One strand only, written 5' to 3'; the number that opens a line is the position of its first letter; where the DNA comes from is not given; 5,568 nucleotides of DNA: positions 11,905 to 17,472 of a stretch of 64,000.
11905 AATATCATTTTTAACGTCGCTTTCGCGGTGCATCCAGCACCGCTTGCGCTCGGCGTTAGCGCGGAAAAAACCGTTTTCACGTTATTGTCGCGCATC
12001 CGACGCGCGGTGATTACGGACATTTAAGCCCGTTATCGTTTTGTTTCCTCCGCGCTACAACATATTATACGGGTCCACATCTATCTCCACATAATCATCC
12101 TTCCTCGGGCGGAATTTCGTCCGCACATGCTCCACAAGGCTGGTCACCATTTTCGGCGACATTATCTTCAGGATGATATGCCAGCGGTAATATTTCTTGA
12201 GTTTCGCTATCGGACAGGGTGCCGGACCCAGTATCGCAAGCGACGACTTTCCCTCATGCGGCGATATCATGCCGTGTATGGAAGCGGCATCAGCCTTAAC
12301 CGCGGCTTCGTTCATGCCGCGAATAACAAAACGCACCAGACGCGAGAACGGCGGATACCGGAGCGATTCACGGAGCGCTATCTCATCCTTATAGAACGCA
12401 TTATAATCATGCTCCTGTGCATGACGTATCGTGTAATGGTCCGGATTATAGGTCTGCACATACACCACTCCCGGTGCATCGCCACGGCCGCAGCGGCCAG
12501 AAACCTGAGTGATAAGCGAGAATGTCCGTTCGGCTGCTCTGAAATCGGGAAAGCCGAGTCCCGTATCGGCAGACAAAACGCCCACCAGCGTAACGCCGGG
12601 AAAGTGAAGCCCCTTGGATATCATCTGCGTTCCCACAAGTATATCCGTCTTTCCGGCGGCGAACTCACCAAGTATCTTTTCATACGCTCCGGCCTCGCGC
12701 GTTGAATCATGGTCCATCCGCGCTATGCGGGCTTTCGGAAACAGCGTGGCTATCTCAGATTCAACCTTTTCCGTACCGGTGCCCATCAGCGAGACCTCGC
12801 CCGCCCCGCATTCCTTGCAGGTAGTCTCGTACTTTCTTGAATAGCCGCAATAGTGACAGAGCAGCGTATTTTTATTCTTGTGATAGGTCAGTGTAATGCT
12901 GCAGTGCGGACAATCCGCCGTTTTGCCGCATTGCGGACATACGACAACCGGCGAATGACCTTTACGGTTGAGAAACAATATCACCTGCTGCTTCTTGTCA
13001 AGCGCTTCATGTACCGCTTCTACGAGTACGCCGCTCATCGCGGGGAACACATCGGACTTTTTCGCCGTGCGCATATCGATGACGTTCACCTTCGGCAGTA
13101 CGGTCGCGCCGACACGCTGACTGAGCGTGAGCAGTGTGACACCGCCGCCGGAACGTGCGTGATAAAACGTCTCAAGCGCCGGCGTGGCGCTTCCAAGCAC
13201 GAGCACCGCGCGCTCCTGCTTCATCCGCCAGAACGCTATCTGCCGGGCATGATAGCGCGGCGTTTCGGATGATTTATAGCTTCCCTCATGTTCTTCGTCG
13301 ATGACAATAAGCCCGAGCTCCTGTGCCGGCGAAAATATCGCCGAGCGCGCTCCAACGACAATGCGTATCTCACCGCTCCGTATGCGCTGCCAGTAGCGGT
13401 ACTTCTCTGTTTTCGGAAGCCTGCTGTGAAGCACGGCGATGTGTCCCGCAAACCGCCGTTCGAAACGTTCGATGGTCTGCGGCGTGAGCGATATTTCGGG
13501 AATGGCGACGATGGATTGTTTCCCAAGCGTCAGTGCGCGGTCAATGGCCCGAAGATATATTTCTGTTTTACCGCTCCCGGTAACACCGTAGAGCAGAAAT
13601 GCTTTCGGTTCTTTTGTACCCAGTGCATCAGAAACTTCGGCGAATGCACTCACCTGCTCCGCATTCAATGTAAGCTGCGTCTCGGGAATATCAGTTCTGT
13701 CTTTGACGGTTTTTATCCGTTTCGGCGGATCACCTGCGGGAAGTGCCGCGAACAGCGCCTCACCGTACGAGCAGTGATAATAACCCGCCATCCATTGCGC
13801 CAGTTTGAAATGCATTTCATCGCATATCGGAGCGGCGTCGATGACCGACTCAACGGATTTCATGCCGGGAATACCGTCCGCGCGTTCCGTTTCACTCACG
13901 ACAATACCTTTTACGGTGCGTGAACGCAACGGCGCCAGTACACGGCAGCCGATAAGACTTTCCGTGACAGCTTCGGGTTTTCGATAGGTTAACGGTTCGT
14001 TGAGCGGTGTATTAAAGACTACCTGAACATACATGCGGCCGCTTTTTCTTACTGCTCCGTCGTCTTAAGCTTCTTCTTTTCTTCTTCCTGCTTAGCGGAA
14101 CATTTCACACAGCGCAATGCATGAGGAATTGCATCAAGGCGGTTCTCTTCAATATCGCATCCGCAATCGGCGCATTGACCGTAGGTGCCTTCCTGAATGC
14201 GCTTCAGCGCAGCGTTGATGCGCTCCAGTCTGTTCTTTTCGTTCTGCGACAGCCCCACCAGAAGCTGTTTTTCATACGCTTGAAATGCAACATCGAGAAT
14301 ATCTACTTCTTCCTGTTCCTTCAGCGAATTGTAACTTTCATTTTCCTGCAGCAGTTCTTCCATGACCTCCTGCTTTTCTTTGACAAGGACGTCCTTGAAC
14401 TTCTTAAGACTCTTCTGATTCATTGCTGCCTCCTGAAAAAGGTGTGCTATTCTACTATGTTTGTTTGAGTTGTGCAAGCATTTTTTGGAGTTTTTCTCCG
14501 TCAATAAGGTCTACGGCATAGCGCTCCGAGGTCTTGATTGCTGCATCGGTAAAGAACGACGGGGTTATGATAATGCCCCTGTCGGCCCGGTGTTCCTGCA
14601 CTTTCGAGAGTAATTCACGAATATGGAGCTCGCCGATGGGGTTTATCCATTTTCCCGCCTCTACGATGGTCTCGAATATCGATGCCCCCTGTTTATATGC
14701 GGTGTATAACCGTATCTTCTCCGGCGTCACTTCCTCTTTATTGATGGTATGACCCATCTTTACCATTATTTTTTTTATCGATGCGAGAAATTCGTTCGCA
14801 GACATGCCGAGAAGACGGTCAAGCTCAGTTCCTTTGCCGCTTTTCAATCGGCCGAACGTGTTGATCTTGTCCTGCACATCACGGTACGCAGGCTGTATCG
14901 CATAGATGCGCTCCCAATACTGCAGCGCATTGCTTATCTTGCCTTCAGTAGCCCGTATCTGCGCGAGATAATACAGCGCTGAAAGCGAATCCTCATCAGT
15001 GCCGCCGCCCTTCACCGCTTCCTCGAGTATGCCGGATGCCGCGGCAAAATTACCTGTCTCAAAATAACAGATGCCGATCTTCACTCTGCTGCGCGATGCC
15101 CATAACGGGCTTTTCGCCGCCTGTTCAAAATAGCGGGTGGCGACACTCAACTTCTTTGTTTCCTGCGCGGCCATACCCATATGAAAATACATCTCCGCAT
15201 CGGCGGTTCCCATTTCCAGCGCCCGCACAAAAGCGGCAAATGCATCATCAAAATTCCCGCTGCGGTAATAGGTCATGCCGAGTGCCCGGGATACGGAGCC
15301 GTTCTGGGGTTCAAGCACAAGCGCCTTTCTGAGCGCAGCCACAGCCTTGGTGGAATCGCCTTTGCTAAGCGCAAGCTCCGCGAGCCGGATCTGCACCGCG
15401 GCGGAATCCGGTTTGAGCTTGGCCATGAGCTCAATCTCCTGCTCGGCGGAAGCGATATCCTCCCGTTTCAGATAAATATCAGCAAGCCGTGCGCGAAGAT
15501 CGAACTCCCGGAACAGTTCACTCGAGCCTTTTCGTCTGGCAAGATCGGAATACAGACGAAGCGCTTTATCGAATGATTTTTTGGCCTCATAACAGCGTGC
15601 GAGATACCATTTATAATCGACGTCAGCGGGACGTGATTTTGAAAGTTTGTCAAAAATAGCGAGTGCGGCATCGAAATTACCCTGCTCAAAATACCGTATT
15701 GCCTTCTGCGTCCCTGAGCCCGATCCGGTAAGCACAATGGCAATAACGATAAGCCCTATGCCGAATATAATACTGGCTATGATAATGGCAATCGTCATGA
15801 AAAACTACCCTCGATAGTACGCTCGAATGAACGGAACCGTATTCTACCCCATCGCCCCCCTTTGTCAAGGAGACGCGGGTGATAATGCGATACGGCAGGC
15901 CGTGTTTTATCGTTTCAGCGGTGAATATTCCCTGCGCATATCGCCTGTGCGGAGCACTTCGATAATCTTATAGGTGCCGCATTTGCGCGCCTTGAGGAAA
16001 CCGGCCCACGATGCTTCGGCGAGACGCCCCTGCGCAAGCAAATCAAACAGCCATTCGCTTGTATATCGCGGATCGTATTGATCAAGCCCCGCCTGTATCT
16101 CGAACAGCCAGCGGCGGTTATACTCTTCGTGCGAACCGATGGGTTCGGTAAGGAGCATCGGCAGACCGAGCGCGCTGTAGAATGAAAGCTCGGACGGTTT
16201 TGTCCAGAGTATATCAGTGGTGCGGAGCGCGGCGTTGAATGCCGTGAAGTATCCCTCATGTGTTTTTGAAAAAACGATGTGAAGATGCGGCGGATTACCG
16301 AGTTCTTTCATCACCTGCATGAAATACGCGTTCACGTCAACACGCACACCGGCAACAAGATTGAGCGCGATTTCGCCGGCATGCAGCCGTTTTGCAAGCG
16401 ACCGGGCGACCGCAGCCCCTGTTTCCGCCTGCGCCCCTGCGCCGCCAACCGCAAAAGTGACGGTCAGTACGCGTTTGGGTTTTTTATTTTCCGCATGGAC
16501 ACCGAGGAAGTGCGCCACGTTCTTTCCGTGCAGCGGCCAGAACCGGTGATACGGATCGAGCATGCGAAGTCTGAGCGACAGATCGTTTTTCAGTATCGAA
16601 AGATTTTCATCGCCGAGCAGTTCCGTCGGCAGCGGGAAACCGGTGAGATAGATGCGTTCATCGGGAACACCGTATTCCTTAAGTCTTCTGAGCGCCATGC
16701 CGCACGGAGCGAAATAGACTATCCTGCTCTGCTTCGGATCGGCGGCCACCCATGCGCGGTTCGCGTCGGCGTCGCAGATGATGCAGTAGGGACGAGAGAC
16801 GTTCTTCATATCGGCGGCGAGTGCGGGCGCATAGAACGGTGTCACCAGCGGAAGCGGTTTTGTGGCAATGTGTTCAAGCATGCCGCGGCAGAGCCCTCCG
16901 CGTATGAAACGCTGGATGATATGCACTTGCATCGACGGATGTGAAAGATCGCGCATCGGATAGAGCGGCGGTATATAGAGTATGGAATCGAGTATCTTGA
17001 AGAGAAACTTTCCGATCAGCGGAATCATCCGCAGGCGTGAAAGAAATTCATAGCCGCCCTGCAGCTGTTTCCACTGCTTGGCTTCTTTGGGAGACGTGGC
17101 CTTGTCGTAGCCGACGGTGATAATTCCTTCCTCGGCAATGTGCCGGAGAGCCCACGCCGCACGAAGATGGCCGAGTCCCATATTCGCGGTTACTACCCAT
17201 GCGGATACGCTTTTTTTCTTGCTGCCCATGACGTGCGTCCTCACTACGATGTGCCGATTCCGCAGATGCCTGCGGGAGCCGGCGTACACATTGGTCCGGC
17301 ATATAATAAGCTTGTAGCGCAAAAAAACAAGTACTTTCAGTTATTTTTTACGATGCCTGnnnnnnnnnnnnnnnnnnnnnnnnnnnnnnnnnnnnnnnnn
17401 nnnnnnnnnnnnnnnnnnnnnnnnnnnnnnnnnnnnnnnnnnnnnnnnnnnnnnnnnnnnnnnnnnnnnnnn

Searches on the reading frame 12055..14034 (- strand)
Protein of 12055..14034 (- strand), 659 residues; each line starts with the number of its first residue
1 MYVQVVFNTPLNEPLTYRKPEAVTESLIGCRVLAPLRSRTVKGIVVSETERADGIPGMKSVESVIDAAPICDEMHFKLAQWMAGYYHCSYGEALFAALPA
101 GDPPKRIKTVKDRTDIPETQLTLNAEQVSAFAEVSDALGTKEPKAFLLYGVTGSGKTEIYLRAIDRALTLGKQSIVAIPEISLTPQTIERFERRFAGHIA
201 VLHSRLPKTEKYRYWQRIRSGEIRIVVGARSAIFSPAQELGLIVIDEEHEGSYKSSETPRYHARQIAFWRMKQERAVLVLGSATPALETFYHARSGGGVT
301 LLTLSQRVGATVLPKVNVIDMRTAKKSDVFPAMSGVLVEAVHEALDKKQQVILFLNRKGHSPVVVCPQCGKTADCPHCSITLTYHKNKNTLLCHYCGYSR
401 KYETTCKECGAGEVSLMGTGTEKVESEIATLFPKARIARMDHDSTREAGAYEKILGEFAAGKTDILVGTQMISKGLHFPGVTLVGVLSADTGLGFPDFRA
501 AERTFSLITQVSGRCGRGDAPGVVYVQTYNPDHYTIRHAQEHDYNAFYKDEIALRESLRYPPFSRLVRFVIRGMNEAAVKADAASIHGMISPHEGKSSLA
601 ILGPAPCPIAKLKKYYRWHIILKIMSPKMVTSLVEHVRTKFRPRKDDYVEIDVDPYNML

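Call 7: search_protein_families(library=pfam, proteins=[window:12055-14034:-], max_evalue=0.001)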
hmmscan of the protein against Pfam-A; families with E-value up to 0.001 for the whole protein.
window:12055-14034:- (659 aa): 6 families
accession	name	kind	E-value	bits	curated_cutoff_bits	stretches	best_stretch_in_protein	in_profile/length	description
PF17764.6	PriA_3primeBD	-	2.4e-24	85.4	22.7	1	4-99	1-96/96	3'DNA-binding domain (3'BD)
PF18074.6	PriA_C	-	6.5e-20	72.2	26.9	1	562-655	1-95/95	Primosomal protein N C-terminal domain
PF00270.35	DEAD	-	4.4e-17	62.7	26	1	142-288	13-162/167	DEAD/DEAH box helicase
PF04851.21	ResIII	-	5.4e-14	52.9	22.5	1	121-286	2-163/164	Type III restriction enzyme, res subunit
PF18319.7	Zn_ribbon_PriA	-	6.5e-12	45.6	26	1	375-401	1-27/27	PriA DNA helicase Cys-rich region (CRR) domain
PF00271.37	Helicase_C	-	1.1e-11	45.4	23.5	1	434-517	39-108/110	Helicase conserved C-terminal domain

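Call 41: find_homologous_proteins(query=window:12055-14031:-, max_evalue=1e-30)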
Query window:12055-14031:- (658 aa): 8000 proteins with E <= 1e-30 among 8000 candidates; the best 120 are listed.
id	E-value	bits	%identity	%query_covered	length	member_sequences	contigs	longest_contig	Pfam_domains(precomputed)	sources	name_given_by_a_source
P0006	0.0e+0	1507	100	100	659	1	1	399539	PF17764.7,PF00270.36,PF00271.38,PF18319.8,PF18074.7,PF04851.22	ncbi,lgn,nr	ncbi:MAG: primosomal protein N' [Spirochaetes bacterium]|nr:primosomal protein N' [Spirochaetota bac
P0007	1.4e-283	960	64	100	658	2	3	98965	PF17764.7,PF00270.36,PF00271.38,PF18319.8,PF18074.7,PF04851.22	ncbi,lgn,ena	-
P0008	1.0e-281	954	64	100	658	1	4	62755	PF17764.7,PF00270.36,PF00271.38,PF18319.8,PF18074.7,PF04851.22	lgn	-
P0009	6.8e-257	872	58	100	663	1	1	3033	PF17764.7,PF00270.36,PF00271.38,PF18319.8,PF18074.7,PF04851.22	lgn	-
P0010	1.2e-243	828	54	100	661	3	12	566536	PF17764.7,PF00270.36,PF00271.38,PF18319.8,PF18074.7,PF04851.22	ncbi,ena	-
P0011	4.2e-243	827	55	100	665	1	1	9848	PF17764.7,PF00270.36,PF00271.38,PF18319.8,PF18074.7,PF04851.22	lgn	-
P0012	1.1e-242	825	54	100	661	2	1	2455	PF17764.7,PF00270.36,PF00271.38,PF18319.8,PF18074.7,PF04851.22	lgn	-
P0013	1.3e-242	825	53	100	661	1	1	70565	PF17764.7,PF00270.36,PF00271.38,PF18319.8,PF18074.7,PF04851.22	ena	-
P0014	3.7e-241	820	55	100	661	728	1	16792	PF17764.7,PF00270.36,PF05970.21,PF00271.38,PF18319.8,PF18074.7,PF04851.22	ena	-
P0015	5.6e-241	820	55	100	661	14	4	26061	PF17764.7,PF00270.36,PF05970.21,PF00271.38,PF18319.8,PF18074.7,PF04851.22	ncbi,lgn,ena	-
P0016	8.8e-241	819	54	100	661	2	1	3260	PF17764.7,PF00270.36,PF05970.21,PF00271.38,PF18319.8,PF18074.7,PF04851.22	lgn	-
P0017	5.5e-240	816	54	100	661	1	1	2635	PF17764.7,PF00270.36,PF05970.21,PF00271.38,PF18319.8,PF18074.7,PF04851.22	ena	-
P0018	5.5e-240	816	54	100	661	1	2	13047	PF17764.7,PF00270.36,PF00271.38,PF18319.8,PF18074.7,PF04851.22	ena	-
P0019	1.4e-239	815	54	100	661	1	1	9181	PF17764.7,PF00270.36,PF05970.21,PF00271.38,PF18319.8,PF18074.7,PF04851.22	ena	-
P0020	1.4e-239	815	54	100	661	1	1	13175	PF17764.7,PF00270.36,PF00271.38,PF18319.8,PF18074.7,PF04851.22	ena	-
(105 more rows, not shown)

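Call 42: find_encoding_contigs(protein=P0006, flank=10000, max_places=4)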
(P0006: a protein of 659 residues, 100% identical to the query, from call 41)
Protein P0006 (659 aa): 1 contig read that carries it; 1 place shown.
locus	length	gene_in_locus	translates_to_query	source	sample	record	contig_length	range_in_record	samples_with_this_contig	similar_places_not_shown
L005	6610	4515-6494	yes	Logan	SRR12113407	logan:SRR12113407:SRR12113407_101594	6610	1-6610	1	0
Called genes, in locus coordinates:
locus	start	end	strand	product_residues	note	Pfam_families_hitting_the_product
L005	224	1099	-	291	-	PF05430:Methyltransf_30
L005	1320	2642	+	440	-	PF22053:DUF6938 (weak)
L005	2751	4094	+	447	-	PF09976:TPR_21 (faint), PF00515:TPR_1 (faint), PF04733:Coatomer_E (faint), PF13432:TPR_16, PF14559:TPR_19, PF23914:TPR_CcmH_CycH (weak), PF25064:ARM_TT21_5th (weak), PF04471:Mrr_cat, +14 more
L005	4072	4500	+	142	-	PF01258:zf-dskA_traR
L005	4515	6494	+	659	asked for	PF17764:PriA_3primeBD, PF00270:DEAD, PF04851:ResIII, PF18319:Zn_ribbon_PriA, PF00271:Helicase_C, PF18074:PriA_C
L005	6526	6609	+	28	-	?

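Call 43: find_encoding_contigs(protein=P0007, flank=10000, max_places=4)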
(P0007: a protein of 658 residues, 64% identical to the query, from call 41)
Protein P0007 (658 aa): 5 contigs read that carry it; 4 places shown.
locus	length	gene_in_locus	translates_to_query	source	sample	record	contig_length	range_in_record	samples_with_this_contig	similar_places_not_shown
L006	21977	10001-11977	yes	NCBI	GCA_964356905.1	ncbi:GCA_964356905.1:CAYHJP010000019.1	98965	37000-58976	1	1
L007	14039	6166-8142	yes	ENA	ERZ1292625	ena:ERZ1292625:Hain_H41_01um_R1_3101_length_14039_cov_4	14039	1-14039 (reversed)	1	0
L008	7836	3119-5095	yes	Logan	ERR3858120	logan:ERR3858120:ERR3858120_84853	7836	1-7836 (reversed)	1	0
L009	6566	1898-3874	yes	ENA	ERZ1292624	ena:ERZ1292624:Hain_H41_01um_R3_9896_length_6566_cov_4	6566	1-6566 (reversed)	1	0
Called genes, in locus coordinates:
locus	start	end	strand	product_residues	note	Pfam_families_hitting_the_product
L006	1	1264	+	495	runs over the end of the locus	PF02610:AraA_N, PF24856:AraA_central, PF11762:Arabinose_Iso_C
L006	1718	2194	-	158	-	PF01467:CTP_transf_like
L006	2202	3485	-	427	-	PF00520:Ion_trans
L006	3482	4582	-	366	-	PF03193:RsgA_GTPase (faint), PF13167:GTP-bdg_N, PF16897:MMR_HSR1_Xtn (faint), PF16360:GTP-bdg_M, PF00009:GTP_EFTU (faint), PF01926:MMR_HSR1, PF02421:FeoB_N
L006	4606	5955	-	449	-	PF21033:RMD1-3 (faint), PF07719:TPR_2 (faint), PF12895:ANAPC3 (faint), PF13181:TPR_8 (faint), PF13428:TPR_14 (faint), PF14559:TPR_19 (faint), PF13432:TPR_16 (weak), PF04471:Mrr_cat (weak), +6 more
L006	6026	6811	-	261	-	PF00165:HTH_AraC (faint), PF12833:HTH_18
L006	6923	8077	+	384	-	PF01208:URO-D (weak)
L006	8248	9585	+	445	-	PF00515:TPR_1 (faint), PF07719:TPR_2 (faint), PF12895:ANAPC3 (faint), PF13174:TPR_6 (faint), PF23914:TPR_CcmH_CycH (weak), PF25064:ARM_TT21_5th (weak), PF14559:TPR_19 (weak), PF04471:Mrr_cat, +8 more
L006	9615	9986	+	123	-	PF01258:zf-dskA_traR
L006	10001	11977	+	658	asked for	PF17764:PriA_3primeBD, PF00270:DEAD, PF04851:ResIII, PF18319:Zn_ribbon_PriA, PF00271:Helicase_C (weak), PF18074:PriA_C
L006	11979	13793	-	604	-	PF13091:PLDc_2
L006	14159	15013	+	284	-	PF01513:NAD_kinase, PF20143:NAD_kinase_C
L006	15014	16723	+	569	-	PF02463:SMC_N, PF13476:AAA_23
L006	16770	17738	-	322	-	PF13367:PrsW-protease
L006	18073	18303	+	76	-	PF15919:HicB_lk_antitox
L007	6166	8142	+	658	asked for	PF17764:PriA_3primeBD, PF00270:DEAD, PF04851:ResIII, PF18319:Zn_ribbon_PriA, PF00271:Helicase_C (weak), PF18074:PriA_C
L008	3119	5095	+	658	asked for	PF17764:PriA_3primeBD, PF00270:DEAD, PF04851:ResIII, PF18319:Zn_ribbon_PriA, PF00271:Helicase_C (weak), PF18074:PriA_C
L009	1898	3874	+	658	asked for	PF17764:PriA_3primeBD, PF00270:DEAD, PF04851:ResIII, PF18319:Zn_ribbon_PriA, PF00271:Helicase_C (weak), PF18074:PriA_C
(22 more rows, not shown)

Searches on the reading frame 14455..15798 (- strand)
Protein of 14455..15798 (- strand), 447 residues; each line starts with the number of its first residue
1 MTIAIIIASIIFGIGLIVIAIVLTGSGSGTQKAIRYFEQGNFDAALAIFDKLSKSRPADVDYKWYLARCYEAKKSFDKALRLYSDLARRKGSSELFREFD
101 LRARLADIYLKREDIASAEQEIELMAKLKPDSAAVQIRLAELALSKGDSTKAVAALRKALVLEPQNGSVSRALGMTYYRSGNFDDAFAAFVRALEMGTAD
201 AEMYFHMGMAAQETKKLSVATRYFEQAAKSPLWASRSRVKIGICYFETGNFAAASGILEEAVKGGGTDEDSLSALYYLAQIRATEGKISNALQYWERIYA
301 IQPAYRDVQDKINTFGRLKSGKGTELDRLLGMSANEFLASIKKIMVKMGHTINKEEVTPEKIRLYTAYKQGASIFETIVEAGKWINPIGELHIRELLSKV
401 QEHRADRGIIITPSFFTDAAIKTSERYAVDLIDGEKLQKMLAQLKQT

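Call 21: search_protein_families(library=ncbifam, proteins=[window:14455-15798:-], max_evalue=0.00001)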
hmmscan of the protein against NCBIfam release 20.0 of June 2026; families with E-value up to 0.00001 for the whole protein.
window:14455-15798:- (447 aa): 21 families
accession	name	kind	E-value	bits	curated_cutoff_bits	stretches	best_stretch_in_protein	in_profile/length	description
TIGR02917.1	PEP_TPR_lipo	equivalog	2.3e-28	98.6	312.2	1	35-229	304-493/899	XrtA/PEP-CTERM system TPR-repeat protein PrsT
NF040959.1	MamA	equivalog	7.2e-24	84.4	200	1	31-196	42-202/204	magnetosome protein MamA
TIGR02521.1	type_IV_pilW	equivalog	1.1e-23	84.1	154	1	133-298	31-195/234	type IV pilus biogenesis/stability protein PilW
TIGR02552.1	LcrH_SycD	equivalog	1.9e-15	56.8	104.8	1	172-267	23-118/136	SycD/LcrH family type III secretion system chaperone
NF008757.0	PRK11788.1-5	equivalog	9.2e-13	48.1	363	1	36-160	117-241/388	lipopolysaccharide assembly protein LapB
NF033758.1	gliding_GltE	equivalog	2.6e-11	43.2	225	1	111-269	132-290/411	adventurous gliding motility TPR repeat lipoprotein GltE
NF052415.1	T3SS_chap_SctY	equivalog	3.1e-11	43.7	70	0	160-226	33-102/106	type III secretion apparatus assembly chaperone SctY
TIGR03939.1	PGA_TPR_OMP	equivalog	1.4e-10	40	366.65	1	108-186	404-482/800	poly-beta-1,6 N-acetyl-D-glucosamine export porin PgaA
NF047371.1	FlcA_CTERM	equivalog_domain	2.6e-10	39.4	300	1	71-196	410-536/646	periplasmic flagellar collar protein FlcA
NF053607.1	CHU_0125_OmpA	equivalog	3.1e-10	39.2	620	0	16-92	9-85/639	CHU_0125 family OmpA-like outer membrane integrity protein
TIGR00540.1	TPR_hemY_coli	hypoth_equivalog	4.8e-09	35.5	142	0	100-226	262-384/385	heme biosynthesis-associated TPR protein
NF052312.1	T9SS_PorW_SprE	equivalog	3.8e-08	32.4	250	0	132-218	178-266/716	type IX secretion system periplasmic lipoprotein PorW/SprE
TIGR00990.1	3a0801s09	subfamily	4.7e-08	32.1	757.25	1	104-297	370-567/615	mitochondrial import receptor subunit TOM70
NF008520.0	PRK11447.1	equivalog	1.1e-07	30.1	858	0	38-225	507-695/1157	cellulose synthase complex outer membrane protein BcsC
NF033762.1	social_mot_Tgl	equivalog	1.5e-07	31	225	1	100-226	101-229/252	social motility TPR repeat lipoprotein Tgl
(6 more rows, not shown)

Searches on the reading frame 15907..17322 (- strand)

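Call 7: search_protein_families(library=pfam, proteins=[window:15907-17322:-], max_evalue=0.001)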
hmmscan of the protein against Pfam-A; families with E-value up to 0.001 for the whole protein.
window:15907-17322:- (471 aa): 1 family
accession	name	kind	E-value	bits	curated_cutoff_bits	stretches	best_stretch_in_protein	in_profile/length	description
PF22053.2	DUF6938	-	1.8e-14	54.4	27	2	344-451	120-225/236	Domain of unknown function (DUF6938)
